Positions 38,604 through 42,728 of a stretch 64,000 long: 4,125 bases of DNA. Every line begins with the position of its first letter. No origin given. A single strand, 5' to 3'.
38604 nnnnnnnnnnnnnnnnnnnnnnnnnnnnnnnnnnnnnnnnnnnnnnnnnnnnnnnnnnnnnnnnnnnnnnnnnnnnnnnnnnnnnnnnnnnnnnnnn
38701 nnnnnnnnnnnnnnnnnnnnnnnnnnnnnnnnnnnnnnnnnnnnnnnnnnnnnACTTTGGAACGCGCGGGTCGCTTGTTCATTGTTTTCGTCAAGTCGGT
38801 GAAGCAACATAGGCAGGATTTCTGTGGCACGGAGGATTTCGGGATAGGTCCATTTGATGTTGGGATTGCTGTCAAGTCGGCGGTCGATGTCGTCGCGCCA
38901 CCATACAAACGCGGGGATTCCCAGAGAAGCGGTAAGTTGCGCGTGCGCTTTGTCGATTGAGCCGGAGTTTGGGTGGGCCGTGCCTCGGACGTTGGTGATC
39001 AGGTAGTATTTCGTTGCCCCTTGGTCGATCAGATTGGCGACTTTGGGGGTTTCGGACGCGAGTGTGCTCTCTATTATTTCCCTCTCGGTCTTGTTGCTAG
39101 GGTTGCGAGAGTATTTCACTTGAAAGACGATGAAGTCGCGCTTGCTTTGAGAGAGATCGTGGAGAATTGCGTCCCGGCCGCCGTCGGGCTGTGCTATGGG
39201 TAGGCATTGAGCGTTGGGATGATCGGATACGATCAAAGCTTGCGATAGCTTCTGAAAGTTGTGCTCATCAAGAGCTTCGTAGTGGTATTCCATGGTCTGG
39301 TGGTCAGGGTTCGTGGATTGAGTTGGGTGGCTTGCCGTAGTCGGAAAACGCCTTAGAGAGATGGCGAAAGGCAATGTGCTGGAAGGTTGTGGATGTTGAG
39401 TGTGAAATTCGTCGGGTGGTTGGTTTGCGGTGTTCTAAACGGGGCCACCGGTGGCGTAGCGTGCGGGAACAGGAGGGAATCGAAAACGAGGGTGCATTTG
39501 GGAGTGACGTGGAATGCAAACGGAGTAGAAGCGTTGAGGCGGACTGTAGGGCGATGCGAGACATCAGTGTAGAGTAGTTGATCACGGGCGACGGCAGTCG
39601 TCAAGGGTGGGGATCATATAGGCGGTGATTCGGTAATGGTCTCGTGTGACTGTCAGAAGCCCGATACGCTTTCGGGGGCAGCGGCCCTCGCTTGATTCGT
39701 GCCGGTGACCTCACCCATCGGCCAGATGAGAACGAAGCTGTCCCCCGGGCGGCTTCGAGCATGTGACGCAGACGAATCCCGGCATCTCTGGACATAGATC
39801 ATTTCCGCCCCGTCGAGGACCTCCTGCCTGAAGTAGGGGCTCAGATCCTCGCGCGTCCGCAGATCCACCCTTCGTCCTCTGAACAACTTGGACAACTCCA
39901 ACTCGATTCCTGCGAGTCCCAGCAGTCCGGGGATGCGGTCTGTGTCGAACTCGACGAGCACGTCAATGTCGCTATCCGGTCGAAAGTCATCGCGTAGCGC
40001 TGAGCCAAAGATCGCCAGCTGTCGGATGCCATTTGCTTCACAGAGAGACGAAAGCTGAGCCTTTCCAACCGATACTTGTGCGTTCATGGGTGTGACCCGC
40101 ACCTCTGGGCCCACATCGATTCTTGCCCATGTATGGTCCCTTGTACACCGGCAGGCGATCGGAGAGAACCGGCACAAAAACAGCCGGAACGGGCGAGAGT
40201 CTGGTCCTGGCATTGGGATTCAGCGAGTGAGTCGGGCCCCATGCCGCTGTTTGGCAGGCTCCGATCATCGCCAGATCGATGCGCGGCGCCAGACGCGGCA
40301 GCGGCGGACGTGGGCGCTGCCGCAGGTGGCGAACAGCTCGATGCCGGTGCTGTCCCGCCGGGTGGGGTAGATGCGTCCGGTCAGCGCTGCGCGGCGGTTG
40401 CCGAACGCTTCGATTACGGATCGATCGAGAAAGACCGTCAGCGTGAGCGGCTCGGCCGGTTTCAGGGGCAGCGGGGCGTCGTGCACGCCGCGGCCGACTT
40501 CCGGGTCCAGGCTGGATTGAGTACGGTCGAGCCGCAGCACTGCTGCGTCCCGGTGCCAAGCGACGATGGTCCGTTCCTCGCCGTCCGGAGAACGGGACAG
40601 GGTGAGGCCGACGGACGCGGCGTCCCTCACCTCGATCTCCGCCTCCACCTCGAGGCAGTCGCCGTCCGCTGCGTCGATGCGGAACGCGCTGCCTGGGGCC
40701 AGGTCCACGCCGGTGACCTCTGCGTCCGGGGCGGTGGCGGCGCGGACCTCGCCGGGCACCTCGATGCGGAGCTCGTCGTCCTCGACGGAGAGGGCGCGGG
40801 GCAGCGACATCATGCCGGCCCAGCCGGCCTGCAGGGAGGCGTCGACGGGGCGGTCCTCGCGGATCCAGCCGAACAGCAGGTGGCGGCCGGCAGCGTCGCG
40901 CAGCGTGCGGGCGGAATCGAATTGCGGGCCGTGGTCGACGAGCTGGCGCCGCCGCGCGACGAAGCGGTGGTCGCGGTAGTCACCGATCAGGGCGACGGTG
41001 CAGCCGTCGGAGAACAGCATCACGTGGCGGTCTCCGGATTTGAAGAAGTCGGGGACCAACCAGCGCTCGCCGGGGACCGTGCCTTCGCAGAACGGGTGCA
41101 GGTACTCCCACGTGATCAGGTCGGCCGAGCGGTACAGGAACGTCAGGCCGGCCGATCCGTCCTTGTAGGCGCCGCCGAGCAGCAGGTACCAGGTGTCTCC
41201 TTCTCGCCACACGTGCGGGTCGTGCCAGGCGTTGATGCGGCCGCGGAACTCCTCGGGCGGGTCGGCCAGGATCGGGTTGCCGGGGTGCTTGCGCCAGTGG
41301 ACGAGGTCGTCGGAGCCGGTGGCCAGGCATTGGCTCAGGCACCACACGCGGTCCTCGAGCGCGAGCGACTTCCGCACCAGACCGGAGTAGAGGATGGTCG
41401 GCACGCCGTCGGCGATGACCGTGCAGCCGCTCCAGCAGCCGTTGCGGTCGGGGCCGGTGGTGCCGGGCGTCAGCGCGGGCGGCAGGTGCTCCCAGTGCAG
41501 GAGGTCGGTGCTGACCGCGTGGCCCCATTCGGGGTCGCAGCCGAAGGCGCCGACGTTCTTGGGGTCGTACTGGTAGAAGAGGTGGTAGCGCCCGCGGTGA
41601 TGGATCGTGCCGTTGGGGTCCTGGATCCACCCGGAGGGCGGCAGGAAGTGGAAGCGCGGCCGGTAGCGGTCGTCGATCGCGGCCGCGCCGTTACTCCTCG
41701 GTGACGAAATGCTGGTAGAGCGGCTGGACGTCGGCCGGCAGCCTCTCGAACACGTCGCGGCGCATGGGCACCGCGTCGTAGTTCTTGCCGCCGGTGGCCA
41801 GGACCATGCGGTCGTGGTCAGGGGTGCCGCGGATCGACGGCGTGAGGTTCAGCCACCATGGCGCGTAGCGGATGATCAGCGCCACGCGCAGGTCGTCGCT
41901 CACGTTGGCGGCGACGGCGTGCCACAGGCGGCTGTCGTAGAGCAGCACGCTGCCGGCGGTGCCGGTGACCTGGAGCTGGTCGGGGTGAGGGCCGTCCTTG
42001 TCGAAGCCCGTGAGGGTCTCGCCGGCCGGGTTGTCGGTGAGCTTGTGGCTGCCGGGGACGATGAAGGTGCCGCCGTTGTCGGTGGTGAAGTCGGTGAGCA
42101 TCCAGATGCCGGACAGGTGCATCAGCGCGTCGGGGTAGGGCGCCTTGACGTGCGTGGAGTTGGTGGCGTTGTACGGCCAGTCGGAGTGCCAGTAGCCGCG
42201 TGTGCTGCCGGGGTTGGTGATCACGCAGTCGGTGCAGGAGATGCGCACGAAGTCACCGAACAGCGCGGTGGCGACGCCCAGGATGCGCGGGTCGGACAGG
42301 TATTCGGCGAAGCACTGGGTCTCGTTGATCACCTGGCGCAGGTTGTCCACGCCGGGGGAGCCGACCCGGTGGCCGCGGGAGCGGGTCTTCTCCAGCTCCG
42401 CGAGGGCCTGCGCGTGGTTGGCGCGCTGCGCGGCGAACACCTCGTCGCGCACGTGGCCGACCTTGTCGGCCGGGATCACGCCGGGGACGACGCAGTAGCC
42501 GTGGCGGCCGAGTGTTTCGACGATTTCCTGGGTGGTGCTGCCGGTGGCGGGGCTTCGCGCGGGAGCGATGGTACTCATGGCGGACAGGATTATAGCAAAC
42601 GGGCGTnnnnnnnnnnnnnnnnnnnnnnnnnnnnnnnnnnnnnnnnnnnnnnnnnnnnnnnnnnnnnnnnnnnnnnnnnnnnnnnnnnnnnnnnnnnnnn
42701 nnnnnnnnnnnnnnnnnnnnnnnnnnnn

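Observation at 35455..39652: Low-GC single-gene island encoding a nuclease-NACHT STAND protein (NLR/Avs-like defence candidate)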

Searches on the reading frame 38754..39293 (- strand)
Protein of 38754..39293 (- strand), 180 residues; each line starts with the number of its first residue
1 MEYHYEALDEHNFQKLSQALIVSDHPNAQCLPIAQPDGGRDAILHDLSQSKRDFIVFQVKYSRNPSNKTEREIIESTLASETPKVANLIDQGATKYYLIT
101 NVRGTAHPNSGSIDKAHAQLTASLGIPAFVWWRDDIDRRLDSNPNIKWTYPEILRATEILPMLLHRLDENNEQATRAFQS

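Call 68: search_solved_structures(query=A5, max_evalue=10, show_alignments=3)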
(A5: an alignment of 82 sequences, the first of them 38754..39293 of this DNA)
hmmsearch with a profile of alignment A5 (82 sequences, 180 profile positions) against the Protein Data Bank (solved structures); distinct sequences matched with E-value up to 10: 1.
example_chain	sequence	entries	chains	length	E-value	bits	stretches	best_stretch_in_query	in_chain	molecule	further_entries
8bip_B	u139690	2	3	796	0.52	13.3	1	86-126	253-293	N-terminal acetyltransferase B complex subunit MDM20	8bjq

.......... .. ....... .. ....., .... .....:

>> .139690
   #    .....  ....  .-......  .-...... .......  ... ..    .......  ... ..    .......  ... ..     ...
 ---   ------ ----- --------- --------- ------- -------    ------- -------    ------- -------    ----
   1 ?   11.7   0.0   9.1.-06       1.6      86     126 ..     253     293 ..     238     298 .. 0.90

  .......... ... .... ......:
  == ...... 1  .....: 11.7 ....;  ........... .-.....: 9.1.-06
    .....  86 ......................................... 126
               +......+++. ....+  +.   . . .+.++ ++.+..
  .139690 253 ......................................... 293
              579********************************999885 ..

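Call 69: search_protein_families(library=pfam, alignment_id=A5, max_evalue=0.1)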
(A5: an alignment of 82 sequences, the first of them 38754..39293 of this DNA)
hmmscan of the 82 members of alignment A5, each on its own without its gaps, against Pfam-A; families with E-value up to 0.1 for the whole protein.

A. member 1, window:38754-39293:- (180 aa): 0 families

B. families by the number of members that match (of 82 scanned): 7 families
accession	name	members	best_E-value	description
PF04471.18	Mrr_cat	19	9e-06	Restriction endonuclease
PF09720.15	Unstab_antitox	2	0.049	Putative addiction module component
PF01171.26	ATP_bind_3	1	0.019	PP-loop family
PF11848.13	DUF3368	1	0.028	Domain of unknown function (DUF3368)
PF13073.11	DUF3937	1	0.034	Protein of unknown function (DUF3937)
PF23302.1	HTH_DNAJC9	1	0.089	DNAJC9 HTH domain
PF18284.7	DNA_meth_N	1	0.097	DNA methylase N-terminal domain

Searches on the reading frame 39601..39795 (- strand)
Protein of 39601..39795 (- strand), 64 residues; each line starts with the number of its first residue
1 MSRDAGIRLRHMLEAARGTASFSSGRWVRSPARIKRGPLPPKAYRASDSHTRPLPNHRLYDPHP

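Call 61: search_protein_families(library=pfam, proteins=[window:39601-39795:-], max_evalue=0.01)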
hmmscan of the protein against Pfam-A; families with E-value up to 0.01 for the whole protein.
window:39601-39795:- (64 aa): 0 families

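Call 92: search_dna_similar(query=window:39604-39795:-, collection=plasmids, mode=protein, max_rows=8, max_evalue=0.01)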
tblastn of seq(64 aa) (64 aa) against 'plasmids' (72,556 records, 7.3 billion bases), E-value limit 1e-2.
No match.

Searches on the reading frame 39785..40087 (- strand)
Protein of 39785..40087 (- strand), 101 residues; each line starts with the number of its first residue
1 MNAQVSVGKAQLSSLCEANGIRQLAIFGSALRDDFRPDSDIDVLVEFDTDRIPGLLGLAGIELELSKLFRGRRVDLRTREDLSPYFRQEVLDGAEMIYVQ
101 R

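Call 93: search_dna_similar(query=window:39785-40087:-, collection=plasmids, mode=protein, max_rows=6, max_evalue=1e-10)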
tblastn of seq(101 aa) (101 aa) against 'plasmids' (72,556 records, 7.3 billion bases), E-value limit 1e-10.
Records with a match: 6; places in all: 6; records where one place covers at least 80% of the query: 6.
Best place of each record, by identity: <60% 6.
By first word of the organism name: Stanieria 2; Microcystis 2; Geminocystis 1; Allocoleopsis 1.
By predicted mobility (MOB-suite, as given by PLSDB): non-mobilizable 4; conjugative 2.
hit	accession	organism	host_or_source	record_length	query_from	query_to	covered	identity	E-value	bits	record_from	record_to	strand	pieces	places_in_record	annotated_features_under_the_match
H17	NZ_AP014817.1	Geminocystis sp. NIES-3708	-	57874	5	98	93%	56.4%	2e-18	86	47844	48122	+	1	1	nucleotidyltransferase domain-containing protein | HepT-like ribonuclease domain-containing protein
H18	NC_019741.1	Allocoleopsis franciscana PCC 7113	-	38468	5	98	93%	47.9%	1e-18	86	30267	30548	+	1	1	nucleotidyltransferase family protein | restriction endonuclease subunit S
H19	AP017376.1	Stanieria sp. NIES-3757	-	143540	5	100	95%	42.7%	4e-13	70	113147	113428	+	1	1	DNA polymerase beta domain protein region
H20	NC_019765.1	Stanieria cyanosphaera PCC 7437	-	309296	5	100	95%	41.7%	9e-14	72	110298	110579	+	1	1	nucleotidyltransferase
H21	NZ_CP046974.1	Microcystis aeruginosa FD4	unialgal culture,freshwater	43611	5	100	95%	40.6%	5e-14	72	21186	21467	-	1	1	nucleotidyltransferase | HepT-like ribonuclease domain-containing protein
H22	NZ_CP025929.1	Microcystis aeruginosa NIES-2481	cell culture,freshwater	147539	5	100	95%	40.6%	6e-14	72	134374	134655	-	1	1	nucleotidyltransferase family protein | HepT-like ribonuclease domain-containing protein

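Call 94: get_annotated_region(hit=H17, flank=700)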
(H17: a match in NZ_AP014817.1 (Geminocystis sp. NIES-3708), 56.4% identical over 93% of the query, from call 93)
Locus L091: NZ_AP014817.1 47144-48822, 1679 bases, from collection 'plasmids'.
description: Geminocystis sp. NIES-3708 plasmid pGM02, complete sequence
organism: Geminocystis sp. NIES-3708 (NCBI taxid 1615909)
taxonomy: Bacteria; Cyanobacteriota; Cyanophyceae; Chroococcales; Geminocystaceae; Geminocystis; Geminocystis sp. NIES-3708
host: -; source: -; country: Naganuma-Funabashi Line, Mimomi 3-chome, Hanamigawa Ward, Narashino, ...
typing (MOB-suite, as given by PLSDB): non-mobilizable
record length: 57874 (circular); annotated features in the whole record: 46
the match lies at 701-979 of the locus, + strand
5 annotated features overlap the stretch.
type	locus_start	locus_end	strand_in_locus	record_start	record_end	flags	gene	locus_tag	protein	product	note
CDS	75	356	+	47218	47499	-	-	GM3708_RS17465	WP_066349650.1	hypothetical protein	-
CDS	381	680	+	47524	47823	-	-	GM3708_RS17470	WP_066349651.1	hypothetical protein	-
CDS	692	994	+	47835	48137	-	-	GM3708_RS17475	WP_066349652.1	nucleotidyltransferase domain-containing protein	-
CDS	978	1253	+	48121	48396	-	-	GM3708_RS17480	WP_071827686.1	HepT-like ribonuclease domain-containing protein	-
CDS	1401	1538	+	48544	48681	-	-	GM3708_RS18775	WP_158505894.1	hypothetical protein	-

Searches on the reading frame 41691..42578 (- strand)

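Call 61: search_protein_families(library=pfam, proteins=[window:41691-42578:-], max_evalue=0.01)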
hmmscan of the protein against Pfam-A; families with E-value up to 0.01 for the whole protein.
window:41691-42578:- (295 aa): 2 families
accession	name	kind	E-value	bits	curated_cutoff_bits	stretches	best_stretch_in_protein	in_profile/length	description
PF05721.19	PhyH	-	8.6e-22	78.9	22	1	25-232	3-212/213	Phytanoyl-CoA dioxygenase (PhyH)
PF13759.12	2OG-FeII_Oxy_5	-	0.0011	19.7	27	1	190-233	54-97/101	Putative 2OG-Fe(II) oxygenase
